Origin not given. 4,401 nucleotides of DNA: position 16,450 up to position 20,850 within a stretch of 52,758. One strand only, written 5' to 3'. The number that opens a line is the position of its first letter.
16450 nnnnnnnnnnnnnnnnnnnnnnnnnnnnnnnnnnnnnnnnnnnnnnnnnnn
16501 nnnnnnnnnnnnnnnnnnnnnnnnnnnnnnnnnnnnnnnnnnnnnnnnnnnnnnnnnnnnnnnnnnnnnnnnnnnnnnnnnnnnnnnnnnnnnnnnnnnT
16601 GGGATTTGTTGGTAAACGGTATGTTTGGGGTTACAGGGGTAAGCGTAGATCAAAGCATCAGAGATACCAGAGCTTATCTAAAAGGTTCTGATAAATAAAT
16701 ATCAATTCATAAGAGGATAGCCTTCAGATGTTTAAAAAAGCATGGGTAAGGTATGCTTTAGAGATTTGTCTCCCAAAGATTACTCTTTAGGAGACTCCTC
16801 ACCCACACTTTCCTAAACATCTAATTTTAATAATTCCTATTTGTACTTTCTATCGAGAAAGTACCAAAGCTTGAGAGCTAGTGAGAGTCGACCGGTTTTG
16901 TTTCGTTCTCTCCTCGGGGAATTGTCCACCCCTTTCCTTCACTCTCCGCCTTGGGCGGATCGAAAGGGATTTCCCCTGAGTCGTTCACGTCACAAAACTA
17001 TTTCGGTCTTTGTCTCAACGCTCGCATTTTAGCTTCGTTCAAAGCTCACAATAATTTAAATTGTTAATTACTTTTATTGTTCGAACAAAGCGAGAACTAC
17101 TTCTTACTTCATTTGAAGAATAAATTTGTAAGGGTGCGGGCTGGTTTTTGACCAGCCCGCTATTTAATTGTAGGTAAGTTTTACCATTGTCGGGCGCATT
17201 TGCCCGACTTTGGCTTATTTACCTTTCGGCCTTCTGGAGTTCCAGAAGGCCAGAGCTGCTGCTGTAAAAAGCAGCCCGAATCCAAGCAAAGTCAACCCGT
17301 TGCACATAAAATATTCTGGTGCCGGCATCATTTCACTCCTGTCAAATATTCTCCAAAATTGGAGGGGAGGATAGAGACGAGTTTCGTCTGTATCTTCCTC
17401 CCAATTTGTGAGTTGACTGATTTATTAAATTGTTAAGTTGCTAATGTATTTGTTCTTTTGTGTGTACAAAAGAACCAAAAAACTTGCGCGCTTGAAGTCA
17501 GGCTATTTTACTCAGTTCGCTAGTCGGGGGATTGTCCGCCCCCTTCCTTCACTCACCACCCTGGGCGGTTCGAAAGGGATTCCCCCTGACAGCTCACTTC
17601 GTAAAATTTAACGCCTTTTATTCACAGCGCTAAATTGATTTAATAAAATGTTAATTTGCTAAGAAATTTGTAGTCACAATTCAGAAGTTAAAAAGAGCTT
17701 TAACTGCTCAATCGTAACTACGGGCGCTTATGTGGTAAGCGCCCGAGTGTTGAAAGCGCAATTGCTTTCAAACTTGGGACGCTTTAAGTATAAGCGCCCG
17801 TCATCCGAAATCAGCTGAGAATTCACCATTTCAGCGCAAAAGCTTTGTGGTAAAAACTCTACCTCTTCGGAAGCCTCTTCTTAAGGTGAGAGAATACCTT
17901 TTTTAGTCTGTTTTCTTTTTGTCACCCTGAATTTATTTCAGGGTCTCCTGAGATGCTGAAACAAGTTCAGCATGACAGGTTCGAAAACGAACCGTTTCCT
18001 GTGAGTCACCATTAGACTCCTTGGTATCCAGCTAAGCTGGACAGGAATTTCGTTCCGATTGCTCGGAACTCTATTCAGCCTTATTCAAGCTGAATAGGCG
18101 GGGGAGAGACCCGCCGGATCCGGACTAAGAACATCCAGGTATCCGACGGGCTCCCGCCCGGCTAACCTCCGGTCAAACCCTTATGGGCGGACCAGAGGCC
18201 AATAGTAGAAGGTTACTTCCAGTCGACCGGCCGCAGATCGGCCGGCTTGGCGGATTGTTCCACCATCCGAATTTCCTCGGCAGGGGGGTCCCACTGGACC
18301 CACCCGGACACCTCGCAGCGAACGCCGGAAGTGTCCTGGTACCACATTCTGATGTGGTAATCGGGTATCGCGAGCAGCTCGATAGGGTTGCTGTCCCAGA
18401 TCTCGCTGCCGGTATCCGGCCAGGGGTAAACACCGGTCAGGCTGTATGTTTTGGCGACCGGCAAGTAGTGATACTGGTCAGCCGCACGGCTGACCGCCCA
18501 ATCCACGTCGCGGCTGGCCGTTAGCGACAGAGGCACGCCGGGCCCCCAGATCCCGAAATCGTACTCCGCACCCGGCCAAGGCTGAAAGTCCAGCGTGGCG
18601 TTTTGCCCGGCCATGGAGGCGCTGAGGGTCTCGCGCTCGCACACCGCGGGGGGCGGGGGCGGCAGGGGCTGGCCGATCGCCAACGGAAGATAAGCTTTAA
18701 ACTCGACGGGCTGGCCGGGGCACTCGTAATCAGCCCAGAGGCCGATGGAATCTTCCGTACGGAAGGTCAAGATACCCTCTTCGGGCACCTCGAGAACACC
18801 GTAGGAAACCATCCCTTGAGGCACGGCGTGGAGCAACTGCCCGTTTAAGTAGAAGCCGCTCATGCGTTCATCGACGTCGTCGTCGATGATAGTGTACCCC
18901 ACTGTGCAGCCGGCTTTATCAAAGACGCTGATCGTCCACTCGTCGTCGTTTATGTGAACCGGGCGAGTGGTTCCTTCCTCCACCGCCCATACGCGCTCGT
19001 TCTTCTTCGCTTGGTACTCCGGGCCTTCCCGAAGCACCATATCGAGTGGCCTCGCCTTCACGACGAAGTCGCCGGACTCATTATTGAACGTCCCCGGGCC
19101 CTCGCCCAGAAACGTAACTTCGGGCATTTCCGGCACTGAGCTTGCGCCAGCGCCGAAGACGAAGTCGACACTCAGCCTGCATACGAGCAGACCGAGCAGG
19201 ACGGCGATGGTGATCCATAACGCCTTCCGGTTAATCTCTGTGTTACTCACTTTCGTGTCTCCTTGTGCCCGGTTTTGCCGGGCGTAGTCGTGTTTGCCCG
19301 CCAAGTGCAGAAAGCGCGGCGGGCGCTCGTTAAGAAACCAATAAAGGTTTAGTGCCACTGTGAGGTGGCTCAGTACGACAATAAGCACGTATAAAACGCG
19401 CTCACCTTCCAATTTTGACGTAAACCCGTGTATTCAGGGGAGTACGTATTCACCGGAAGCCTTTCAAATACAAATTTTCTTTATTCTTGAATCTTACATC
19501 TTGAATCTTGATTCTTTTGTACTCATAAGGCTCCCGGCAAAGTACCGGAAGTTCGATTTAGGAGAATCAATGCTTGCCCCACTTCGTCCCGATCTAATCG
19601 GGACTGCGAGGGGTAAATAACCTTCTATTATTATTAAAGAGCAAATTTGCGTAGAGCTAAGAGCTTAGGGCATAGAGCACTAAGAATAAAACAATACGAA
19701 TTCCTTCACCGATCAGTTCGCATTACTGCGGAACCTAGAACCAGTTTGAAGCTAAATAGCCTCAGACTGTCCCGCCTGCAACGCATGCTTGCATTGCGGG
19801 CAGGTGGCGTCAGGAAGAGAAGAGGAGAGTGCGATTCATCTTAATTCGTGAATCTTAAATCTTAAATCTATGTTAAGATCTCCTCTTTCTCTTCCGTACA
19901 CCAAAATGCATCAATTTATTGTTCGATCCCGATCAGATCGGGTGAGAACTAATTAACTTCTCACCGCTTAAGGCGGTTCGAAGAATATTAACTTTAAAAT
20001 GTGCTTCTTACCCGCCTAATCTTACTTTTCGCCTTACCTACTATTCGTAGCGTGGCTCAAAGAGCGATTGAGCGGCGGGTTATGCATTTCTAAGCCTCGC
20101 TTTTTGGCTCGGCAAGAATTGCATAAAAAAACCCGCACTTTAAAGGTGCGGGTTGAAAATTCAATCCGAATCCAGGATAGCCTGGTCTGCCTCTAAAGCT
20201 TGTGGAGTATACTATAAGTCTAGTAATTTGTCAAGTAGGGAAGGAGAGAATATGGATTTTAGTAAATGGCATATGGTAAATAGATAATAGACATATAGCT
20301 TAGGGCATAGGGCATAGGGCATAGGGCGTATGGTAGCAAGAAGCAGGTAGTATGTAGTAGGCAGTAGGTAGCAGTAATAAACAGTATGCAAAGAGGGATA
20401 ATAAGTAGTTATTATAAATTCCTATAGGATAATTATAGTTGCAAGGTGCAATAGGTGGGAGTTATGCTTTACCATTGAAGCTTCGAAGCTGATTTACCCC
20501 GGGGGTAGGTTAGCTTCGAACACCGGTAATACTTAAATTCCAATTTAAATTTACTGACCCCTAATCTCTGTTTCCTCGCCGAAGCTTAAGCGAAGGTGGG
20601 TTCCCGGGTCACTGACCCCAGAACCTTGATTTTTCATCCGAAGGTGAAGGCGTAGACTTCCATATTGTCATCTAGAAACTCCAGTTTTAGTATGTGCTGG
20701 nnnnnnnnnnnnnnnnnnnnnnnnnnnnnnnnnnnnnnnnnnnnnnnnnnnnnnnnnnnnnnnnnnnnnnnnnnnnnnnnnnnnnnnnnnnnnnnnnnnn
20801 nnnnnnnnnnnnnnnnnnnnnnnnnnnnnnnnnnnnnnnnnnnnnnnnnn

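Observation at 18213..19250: About 60%-GC gene for a membrane-anchored two-domain orphan protein inside a 35%-GC genome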

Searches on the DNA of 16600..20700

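Call 32: search_rna_families(source=window, start=16600, end=20700, threshold=evalue, max_evalue=1)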
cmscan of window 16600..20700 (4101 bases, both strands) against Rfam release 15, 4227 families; matches with E-value up to 1: 5.
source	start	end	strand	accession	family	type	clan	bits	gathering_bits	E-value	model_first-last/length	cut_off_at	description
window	20123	20177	-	RF02837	anti-hemB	Gene; sRNA;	-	24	49.5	0.016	1-81/81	no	Burkholderia RNA 7 (anti-hemB)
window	16725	16823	-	RF00892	mir-551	Gene; miRNA;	-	21.4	51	0.25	1-74/74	no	mir-551 microRNA precursor family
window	20123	20213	-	RF02278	Betaproteobacteria_toxic_sRNA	Gene; sRNA;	-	20.5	50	0.77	1-64/64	no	Betaproteobacteria toxic small RNA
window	20476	20525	+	RF03684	mir-1990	Gene; miRNA;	-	19.7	63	0.57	1-75/75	no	mir-1990 microRNA precursor family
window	16600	16704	+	RF01270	snR84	Gene; snRNA; snoRNA; HACA-box;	-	16.2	109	0.2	459-569/569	5'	Small nucleolar RNA snR84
